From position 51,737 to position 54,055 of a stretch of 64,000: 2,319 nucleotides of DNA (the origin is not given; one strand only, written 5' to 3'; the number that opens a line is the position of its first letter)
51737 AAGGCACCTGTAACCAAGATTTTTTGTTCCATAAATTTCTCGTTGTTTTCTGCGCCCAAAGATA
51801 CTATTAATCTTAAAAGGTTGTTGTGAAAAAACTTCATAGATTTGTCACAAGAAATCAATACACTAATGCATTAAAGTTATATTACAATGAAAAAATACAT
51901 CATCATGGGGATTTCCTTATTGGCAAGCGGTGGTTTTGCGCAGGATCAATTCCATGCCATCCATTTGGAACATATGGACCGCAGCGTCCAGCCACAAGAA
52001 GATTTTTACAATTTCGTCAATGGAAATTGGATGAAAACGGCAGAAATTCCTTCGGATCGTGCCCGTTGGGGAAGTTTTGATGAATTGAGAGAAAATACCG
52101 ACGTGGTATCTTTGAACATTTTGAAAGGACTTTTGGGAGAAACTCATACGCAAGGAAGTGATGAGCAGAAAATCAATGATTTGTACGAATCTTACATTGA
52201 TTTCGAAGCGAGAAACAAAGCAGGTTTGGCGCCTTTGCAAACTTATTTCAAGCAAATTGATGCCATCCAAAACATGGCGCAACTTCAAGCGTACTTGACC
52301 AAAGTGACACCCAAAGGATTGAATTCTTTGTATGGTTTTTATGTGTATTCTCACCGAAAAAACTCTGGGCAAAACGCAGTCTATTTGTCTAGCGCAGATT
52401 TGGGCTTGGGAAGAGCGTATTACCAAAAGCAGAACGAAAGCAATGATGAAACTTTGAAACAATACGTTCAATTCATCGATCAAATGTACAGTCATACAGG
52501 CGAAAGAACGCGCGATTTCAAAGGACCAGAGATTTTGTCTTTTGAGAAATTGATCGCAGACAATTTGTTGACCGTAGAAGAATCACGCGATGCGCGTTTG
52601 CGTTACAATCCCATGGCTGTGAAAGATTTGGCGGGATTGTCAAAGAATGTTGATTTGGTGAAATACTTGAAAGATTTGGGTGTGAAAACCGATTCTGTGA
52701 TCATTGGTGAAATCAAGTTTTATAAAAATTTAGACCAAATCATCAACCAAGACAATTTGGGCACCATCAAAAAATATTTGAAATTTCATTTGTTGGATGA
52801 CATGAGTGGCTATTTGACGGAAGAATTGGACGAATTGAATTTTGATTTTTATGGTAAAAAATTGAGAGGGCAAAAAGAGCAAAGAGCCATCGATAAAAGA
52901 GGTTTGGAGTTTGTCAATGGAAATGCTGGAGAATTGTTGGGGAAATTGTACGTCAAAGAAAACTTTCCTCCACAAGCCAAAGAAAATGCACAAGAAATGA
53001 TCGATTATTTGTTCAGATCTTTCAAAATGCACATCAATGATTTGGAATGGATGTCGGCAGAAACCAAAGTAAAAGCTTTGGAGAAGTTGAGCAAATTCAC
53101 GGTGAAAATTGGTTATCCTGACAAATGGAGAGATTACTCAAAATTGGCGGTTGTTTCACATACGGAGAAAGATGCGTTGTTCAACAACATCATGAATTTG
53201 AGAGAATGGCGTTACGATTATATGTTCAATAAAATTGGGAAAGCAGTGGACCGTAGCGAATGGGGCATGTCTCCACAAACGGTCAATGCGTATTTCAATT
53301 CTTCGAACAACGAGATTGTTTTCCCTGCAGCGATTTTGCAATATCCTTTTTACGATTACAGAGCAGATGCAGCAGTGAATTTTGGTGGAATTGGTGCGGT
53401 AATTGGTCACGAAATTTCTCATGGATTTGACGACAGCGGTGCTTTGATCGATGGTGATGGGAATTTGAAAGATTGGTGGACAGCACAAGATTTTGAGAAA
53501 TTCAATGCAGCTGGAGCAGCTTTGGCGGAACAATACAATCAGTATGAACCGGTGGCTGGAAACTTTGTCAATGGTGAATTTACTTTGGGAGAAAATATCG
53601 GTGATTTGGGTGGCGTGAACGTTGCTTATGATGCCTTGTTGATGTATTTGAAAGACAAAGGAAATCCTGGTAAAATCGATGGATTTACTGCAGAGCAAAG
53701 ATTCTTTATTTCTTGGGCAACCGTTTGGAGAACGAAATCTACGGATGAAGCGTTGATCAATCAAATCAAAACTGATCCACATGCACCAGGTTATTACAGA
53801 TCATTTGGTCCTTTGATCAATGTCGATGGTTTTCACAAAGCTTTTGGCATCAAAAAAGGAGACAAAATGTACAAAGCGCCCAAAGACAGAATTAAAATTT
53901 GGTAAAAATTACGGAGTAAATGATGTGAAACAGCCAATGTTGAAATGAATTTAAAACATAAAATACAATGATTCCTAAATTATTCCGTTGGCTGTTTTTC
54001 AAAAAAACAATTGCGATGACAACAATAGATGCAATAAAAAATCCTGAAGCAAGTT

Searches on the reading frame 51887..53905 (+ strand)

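Call 79: search_protein_families(library=pfam, proteins=[window:51887-53905:+], max_evalue=0.00001)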
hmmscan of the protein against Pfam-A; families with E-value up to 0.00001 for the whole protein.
window:51887-53905:+ (672 aa): 2 families
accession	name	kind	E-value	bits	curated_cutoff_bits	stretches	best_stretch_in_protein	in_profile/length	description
PF05649.18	Peptidase_M13_N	-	1.1e-107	361.3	32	1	36-411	1-381/381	Peptidase family M13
PF01431.27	Peptidase_M13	-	2e-65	220.7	24.5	1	467-669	1-205/205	Peptidase family M13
